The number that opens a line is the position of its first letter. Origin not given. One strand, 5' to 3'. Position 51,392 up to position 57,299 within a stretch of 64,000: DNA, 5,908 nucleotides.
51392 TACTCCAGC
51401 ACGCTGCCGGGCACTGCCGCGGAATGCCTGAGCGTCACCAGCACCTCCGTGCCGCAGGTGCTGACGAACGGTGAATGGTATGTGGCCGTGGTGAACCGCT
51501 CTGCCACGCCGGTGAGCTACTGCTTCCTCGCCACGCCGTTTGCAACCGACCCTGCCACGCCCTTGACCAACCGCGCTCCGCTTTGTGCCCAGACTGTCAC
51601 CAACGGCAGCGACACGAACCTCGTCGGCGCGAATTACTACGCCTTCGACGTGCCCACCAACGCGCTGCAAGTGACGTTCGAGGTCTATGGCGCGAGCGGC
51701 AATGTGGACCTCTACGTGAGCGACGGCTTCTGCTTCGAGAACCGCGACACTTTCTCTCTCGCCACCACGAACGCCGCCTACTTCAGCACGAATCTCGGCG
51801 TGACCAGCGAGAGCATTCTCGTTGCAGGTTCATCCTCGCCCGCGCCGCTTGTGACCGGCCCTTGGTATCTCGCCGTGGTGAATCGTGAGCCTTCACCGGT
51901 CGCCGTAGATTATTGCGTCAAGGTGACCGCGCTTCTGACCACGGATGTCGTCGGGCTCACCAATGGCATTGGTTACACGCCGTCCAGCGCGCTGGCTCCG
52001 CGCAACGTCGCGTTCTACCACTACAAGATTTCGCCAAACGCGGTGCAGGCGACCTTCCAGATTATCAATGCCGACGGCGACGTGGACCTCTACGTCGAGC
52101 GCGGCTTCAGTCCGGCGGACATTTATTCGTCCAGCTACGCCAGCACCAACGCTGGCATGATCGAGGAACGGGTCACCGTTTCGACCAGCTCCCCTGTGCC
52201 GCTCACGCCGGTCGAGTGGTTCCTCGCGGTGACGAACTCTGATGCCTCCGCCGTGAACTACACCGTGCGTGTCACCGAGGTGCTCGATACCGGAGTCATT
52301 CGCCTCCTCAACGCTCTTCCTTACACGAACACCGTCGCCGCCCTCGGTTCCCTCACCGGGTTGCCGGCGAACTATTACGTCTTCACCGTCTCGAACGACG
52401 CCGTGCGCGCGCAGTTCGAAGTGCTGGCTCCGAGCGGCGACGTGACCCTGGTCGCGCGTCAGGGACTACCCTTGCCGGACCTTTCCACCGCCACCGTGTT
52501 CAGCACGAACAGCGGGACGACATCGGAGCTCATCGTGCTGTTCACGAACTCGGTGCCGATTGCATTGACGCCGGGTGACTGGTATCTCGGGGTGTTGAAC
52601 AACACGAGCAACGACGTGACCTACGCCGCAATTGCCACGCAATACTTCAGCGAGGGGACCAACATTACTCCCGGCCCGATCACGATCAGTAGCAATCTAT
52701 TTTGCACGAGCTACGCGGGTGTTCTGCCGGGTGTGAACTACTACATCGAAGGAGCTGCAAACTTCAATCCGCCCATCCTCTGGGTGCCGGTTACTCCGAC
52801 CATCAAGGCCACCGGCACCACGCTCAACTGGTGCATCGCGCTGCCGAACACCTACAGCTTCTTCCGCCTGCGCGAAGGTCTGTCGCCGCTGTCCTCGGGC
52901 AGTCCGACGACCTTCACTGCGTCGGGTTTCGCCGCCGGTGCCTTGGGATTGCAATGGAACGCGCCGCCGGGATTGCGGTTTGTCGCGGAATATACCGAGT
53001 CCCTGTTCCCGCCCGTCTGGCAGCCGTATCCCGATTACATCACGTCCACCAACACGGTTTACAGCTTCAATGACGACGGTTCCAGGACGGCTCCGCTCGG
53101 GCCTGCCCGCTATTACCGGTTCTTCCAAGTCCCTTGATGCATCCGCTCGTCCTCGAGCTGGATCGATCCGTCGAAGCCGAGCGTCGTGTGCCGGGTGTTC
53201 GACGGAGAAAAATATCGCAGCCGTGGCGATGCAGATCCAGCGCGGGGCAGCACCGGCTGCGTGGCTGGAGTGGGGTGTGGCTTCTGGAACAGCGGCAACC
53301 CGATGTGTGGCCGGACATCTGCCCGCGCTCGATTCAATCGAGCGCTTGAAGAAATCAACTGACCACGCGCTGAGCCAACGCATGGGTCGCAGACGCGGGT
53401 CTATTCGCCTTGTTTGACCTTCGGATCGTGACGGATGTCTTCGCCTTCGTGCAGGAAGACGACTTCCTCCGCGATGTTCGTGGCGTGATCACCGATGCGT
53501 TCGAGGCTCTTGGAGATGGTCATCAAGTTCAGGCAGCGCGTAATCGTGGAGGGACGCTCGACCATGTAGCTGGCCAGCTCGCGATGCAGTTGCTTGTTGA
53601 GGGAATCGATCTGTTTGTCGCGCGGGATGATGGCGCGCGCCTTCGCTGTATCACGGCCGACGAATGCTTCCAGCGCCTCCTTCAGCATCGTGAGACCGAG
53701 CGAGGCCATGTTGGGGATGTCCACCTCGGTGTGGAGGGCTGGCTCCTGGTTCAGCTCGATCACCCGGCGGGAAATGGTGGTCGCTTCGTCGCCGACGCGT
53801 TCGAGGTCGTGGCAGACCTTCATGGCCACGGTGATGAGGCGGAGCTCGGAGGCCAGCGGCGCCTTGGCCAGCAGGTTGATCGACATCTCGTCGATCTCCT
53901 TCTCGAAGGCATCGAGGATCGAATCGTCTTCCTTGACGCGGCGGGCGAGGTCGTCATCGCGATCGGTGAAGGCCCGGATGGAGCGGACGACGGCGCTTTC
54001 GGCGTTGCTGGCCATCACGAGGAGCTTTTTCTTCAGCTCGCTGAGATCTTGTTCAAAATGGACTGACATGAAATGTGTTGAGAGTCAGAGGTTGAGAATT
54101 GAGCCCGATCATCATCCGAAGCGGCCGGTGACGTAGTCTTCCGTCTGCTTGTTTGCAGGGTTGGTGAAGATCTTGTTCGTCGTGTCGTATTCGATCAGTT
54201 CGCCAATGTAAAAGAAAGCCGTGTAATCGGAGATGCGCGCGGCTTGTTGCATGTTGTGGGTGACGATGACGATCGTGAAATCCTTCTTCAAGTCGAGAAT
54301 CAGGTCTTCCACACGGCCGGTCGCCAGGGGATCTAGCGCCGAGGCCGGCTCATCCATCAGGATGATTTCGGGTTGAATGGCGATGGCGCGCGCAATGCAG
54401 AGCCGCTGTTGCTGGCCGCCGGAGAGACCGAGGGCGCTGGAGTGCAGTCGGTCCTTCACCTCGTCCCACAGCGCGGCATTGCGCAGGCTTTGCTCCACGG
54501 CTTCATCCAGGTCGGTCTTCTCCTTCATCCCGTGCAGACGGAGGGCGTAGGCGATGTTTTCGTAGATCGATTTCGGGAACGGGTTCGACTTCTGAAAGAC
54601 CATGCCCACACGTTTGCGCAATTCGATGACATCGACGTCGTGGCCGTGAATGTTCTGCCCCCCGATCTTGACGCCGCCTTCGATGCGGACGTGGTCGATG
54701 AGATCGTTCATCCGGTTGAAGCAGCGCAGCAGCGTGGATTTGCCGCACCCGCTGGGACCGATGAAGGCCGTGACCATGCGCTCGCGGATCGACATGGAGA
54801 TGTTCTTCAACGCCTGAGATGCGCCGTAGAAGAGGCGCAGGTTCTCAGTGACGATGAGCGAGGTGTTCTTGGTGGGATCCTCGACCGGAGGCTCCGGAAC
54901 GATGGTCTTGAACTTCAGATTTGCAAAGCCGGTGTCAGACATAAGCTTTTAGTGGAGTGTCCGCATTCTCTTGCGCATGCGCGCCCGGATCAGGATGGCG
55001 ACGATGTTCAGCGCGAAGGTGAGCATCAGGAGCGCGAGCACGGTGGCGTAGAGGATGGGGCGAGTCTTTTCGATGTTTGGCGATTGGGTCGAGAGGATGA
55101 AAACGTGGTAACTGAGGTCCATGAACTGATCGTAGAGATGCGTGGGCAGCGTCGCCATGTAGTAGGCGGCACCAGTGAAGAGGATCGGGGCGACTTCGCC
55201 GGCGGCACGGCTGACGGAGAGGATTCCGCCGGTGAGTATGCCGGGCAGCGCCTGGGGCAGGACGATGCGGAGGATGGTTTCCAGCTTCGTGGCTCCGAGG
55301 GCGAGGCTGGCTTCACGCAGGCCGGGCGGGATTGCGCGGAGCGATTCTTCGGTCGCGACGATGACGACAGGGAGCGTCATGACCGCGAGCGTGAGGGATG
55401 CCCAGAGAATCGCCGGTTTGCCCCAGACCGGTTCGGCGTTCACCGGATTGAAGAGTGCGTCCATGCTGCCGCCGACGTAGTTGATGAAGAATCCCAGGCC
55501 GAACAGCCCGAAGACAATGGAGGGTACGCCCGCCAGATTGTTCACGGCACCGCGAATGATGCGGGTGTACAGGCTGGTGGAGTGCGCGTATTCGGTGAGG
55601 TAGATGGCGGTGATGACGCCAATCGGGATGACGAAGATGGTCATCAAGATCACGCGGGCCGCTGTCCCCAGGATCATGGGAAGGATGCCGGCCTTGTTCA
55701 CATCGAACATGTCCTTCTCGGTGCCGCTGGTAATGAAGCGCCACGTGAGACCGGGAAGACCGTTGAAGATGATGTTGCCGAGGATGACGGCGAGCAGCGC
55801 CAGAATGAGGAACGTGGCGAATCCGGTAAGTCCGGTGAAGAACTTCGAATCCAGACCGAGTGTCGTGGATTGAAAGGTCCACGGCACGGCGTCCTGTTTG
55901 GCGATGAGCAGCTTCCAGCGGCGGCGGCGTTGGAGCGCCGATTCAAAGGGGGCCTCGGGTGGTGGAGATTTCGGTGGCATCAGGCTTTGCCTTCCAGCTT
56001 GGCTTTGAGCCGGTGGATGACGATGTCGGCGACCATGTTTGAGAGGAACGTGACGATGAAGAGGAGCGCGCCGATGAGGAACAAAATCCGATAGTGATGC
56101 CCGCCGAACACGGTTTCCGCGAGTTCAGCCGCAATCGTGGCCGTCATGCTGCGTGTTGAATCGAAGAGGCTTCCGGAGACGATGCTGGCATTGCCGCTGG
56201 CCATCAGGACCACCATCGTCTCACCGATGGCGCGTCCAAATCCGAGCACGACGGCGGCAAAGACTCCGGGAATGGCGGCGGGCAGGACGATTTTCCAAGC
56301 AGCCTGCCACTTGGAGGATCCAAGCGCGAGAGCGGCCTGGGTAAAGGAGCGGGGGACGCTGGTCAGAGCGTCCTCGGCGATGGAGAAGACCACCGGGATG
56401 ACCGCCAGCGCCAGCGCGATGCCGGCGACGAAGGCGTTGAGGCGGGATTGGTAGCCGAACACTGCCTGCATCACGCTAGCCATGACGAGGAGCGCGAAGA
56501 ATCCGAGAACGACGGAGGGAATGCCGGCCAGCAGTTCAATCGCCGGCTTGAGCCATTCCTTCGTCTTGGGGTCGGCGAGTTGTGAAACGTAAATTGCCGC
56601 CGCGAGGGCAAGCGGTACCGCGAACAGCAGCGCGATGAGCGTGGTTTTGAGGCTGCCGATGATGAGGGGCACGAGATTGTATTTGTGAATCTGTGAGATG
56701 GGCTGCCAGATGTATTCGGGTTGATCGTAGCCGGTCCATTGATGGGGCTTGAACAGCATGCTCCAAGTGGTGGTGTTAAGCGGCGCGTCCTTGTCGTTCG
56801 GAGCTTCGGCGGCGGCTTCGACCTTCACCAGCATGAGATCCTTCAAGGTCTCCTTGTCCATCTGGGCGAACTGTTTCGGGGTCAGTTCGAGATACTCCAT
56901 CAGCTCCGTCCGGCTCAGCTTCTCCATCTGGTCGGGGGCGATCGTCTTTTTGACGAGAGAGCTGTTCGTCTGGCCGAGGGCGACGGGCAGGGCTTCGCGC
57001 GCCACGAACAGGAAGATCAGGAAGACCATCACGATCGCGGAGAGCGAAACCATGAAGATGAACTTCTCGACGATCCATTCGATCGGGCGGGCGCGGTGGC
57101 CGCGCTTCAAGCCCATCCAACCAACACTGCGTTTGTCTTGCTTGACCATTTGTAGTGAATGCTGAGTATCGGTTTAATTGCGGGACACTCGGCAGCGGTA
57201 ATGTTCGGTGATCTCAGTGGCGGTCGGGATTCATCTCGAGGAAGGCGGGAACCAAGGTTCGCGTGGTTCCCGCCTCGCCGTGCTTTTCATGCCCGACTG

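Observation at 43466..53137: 3,223-aa subtilase with an unusual stacked architecture (TM anchor, prodomain, S8, two P-domains, DUF642-like module, about 10 PPC modules, duplicated C-terminal module)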

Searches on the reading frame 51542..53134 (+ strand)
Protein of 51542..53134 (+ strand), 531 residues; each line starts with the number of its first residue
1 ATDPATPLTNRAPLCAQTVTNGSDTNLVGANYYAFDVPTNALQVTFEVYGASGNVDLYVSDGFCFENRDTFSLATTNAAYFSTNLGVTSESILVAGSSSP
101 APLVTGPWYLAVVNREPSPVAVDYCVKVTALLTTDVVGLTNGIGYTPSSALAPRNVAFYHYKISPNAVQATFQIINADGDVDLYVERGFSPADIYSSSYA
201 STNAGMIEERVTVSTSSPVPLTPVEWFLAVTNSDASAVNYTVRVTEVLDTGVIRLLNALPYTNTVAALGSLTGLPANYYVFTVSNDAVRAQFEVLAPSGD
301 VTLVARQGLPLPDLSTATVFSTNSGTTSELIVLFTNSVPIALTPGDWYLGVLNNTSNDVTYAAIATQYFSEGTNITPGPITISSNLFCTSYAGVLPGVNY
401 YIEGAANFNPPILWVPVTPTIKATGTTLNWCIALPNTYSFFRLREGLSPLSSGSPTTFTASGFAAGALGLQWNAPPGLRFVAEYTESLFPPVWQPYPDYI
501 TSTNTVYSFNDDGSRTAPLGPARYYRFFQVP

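Call 54: predict_structure(alignment_id=A5)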
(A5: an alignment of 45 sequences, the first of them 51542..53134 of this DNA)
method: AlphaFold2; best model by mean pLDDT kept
length: 531 residues; sequences in the alignment: 45
mean_pLDDT: 91.6   pTM: 0.79
mean pLDDT of the five models: 91.6, 91.4, 90.3, 88.4, 88.0
residues with pLDDT >= 90: 404; 70-90: 114; 50-70: 13; < 50: 0
segments of 3 or more residues with pLDDT < 50: none
pLDDT, mean of each block of 10 residues (from residue 1): 80 95 69 96 94 94 84 86 91 89 94 90 95 94 95 96 96 95 90 85 93 94 95 97 95 96 93 92 98 94 95 92 86 95 98 94 97 89 92 94 91 91 94 91 92 81 87 90 91 91 94 88 89 73
secondary structure, 60 per line:
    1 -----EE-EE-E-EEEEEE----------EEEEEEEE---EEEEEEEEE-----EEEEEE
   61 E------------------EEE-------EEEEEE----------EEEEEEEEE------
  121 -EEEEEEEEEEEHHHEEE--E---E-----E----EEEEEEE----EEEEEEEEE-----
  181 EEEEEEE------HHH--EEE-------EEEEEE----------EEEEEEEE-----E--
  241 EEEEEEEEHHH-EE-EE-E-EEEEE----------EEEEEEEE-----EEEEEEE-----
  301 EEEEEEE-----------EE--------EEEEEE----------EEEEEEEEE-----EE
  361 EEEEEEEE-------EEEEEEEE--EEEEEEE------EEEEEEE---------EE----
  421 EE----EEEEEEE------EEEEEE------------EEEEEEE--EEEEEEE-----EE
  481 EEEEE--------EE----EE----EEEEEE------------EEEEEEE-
elements in order: E14-19 E30-37 E41-49 E55-61 E80-82 E90-95 E106-114 E122-132 E136-138 E156-162 E167-175 E181-187 E199-201 E209-214 E225-232 E241-248 E261-265 E276-283 E289-295 E301-307 E329-334 E345-353 E359-368 E376-383 E386-392 E399-405 E427-433 E440-445 E458-464 E467-473 E479-485 E506-511 E524-530
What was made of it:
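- AF2 gives pLDDT 91.6 and pTM 0.79 over three modules plus both C-terminal modules (call 54).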

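Call 56: fold_search(model_id=the predicted structure, library=pdb)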
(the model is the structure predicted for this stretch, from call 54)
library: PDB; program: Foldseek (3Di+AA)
matches with E <= 10: 1264; with E <= 0.001: 72
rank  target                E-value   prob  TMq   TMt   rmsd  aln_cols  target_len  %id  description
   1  8kcx_A                2.6e-09  1.00  0.27  0.26   9.0       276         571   13  Cryo-EM structure of human SIDT1 (released 2024-06-12)
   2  8k13_A                5.4e-09  1.00  0.27  0.26   9.4       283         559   14  SID1 transmembrane family member 1 (released 2024-07-10)
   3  8k1b_A                1.2e-08  1.00  0.27  0.49   9.5       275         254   12  SID1 transmembrane family member 1 (released 2024-07-10)
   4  2v5y                  1.5e-08  0.99  0.14  0.13  33.1       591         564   10  Crystal structure of the receptor protein tyrosine phosphatase mu ectodomain (released 2007-09-11)
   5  8jun_A                1.6e-08  1.00  0.27  0.22   9.5       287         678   14  Cryo-EM structure of SIDT1 E555Q mutant (released 2023-11-15)
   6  7y69_A                2.2e-08  1.00  0.29  0.25   6.7       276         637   10  ApoSIDT2-pH5.5 (released 2023-06-21)
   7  7y63_A                2.3e-08  1.00  0.27  0.24   7.2       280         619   12  ApoSIDT2-pH7.4 (released 2023-06-21)
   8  7m0r_E                3.2e-08  1.00  0.16  0.18  18.2       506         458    9  Cryo-EM structure of the Sema3A/PlexinA4/Neuropilin 1 complex (released 2021-05-05)
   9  8kcw_A                3.6e-08  1.00  0.26  0.23   9.7       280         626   14  Cryo-EM structure of human SIDT1 bound to cholesterol (released 2024-06-12)
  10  2qqk_A                3.8e-08  1.00  0.17  0.17  26.2       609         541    8  Neuropilin-2 a1a2b1b2 Domains in Complex with a Semaphorin-Blocking Fab (released 2007-11-20)
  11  9m8u_A                4.5e-08  1.00  0.26  0.23   9.7       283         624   11  Cryo-EM structure of human SIDT1 (released 2026-03-18)
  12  8j6m_A                4.7e-08  1.00  0.27  0.23   8.9       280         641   14  SIDT1 protein (released 2024-05-01)
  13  5iku                  5.0e-08  1.00  0.17  0.37  16.2       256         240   13  Crystal structure of the Hathewaya histolytica ColG tandem collagen-binding domain s3as3b in the presence of calcium at  (released 2017-03-15)
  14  8wos_A                6.2e-08  1.00  0.28  0.24   9.2       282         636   13  Cryo-EM structure of human SIDT1 protein with C1 symmetry at low pH (released 2024-03-20)
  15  8ziy_A                6.6e-08  1.00  0.17  0.16  21.9       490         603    9  trypsinogen-EP-E574A (released 2025-05-21)
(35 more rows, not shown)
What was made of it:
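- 48836..52645 (+): Array of ten tandem PPC/CBD-like modules (aa 1791-3060), with unit starts at aa 1791, 1919, 2046, 2171, 2304, 2434, 2562, 2693, 2823 and 2940. AF2 model and Foldseek hit to 5iku (calls 54, 56).
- On PPC, bacterial pre-peptidase C-terminal domain (PF04151): Foldseek hit to the ColG tandem CBD 5iku at E 5e-8 (call 56).
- Checked: It is also backed by a Foldseek hit of the AF2 model (pLDDT 91.6) to the ColG tandem collagen-binding domains 5iku (E 5e-8; calls 54, 56).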

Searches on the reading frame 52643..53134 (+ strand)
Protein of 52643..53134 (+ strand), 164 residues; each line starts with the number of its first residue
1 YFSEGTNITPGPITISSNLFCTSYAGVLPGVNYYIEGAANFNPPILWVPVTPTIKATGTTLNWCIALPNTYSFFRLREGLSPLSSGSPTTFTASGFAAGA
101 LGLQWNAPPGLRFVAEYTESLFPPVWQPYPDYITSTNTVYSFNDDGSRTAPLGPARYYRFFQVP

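Call 12: search_protein_families(library=pfam, proteins=[window:52643-53134:+], max_evalue=1)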
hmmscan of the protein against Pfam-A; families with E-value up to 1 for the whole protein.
window:52643-53134:+ (164 aa): 0 families

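Call 66: find_homologous_proteins(query=window:52646-53134:+, max_evalue=0.001)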
Query window:52646-53134:+ (163 aa): 6 proteins with E <= 0.001 among 103 candidates.
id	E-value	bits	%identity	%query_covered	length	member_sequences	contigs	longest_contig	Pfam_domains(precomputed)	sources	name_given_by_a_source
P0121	8.6e-65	236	77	85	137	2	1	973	-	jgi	-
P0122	1.5e-58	216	61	100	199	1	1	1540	-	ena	-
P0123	9.4e-53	197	56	99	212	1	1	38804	-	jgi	jgi:hypothetical protein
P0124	2.9e-52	195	66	82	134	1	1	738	-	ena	-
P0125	2.3e-41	160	62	70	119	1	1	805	-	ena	-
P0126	3.1e-33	133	67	56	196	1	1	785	-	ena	-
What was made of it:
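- Tried and rejected: It returned only six short fragments because of the word-index limit (call 66).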

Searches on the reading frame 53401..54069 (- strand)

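Call 9: search_protein_families(library=pfam, proteins=[window:53401-54069:-], max_evalue=0.01)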
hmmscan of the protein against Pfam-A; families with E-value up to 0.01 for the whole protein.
window:53401-54069:- (222 aa): 1 family
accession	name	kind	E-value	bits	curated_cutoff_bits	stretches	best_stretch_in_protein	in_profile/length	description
PF01895.24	PhoU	-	6.2e-42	142.3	23.5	2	119-203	2-89/89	PhoU domain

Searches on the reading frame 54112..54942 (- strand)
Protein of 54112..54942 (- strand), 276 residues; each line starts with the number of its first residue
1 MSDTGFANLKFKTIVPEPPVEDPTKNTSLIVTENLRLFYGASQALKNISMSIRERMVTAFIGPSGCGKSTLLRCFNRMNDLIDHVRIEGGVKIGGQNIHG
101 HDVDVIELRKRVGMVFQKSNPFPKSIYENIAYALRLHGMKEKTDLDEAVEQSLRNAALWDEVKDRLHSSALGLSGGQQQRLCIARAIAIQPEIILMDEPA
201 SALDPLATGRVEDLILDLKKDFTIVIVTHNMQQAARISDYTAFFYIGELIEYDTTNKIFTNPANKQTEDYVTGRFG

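Call 9: search_protein_families(library=pfam, proteins=[window:54112-54942:-], max_evalue=0.01)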
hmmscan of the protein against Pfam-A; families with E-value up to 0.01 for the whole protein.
window:54112-54942:- (276 aa): 9 families
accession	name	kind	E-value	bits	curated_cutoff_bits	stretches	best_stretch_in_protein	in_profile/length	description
PF00005.33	ABC_tran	-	1.2e-30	107.3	25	1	45-200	1-136/137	ABC transporter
PF13304.12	AAA_21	-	1.8e-10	41.8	27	2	57-91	1-35/304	AAA domain, putative AbiEii toxin, Type IV TA system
PF02463.25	SMC_N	-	3.8e-07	30.2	40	1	55-237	24-205/220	RecF/RecN/SMC N terminal domain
PF13401.12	AAA_22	-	2.1e-05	25.3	27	1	54-157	4-83/130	AAA domain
PF20703.3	nSTAND1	-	9.4e-05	22.6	27.1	1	33-74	11-52/379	Novel STAND NTPase 1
PF03193.22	RsgA_GTPase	-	0.00074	19.8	30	1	43-76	95-127/174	RsgA GTPase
PF13555.12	AAA_29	-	0.0019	18.3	27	1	49-72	16-39/61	P-loop containing region of AAA domain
PF13175.12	AAA_15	-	0.0033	17.6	32.1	1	44-80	13-48/374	AAA ATPase domain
PF13476.12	AAA_23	-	0.0056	17.8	27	0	55-75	19-39/201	AAA domain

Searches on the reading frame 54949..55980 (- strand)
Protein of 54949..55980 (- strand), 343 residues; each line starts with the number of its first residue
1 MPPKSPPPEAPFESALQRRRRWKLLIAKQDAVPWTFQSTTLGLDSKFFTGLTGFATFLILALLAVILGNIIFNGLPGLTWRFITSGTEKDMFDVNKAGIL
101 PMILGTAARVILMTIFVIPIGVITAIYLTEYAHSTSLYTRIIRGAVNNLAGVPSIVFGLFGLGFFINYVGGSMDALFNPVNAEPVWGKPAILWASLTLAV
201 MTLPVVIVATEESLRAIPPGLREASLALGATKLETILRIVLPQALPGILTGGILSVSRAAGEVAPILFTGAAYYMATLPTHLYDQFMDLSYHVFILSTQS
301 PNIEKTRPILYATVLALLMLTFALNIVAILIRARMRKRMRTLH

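Call 9: search_protein_families(library=pfam, proteins=[window:54949-55980:-], max_evalue=0.01)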
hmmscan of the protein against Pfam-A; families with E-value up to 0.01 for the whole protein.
window:54949-55980:- (343 aa): 1 family
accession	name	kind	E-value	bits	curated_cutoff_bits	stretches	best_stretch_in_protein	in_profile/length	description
PF00528.27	BPD_transp_1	-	7e-19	68.7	26.4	1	118-340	2-183/184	Binding-protein-dependent transport system inner membrane component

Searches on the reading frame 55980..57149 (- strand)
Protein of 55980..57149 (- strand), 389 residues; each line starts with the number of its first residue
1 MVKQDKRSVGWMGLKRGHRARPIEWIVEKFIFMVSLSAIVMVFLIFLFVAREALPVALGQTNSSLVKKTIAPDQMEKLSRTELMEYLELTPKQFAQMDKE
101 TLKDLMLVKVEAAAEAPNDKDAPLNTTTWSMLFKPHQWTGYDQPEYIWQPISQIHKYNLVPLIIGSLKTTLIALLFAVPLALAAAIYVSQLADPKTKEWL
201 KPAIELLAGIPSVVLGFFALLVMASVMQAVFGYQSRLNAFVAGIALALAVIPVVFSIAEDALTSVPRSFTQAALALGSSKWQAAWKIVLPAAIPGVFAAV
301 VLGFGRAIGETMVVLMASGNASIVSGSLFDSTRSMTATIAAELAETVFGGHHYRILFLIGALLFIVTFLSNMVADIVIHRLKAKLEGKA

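Call 9: search_protein_families(library=pfam, proteins=[window:55980-57149:-], max_evalue=0.01)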
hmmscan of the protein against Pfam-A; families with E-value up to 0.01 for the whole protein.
window:55980-57149:- (389 aa): 1 family
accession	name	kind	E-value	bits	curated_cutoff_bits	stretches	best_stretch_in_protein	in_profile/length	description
PF00528.27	BPD_transp_1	-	1.2e-17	64.7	26.4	1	178-382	2-179/184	Binding-protein-dependent transport system inner membrane component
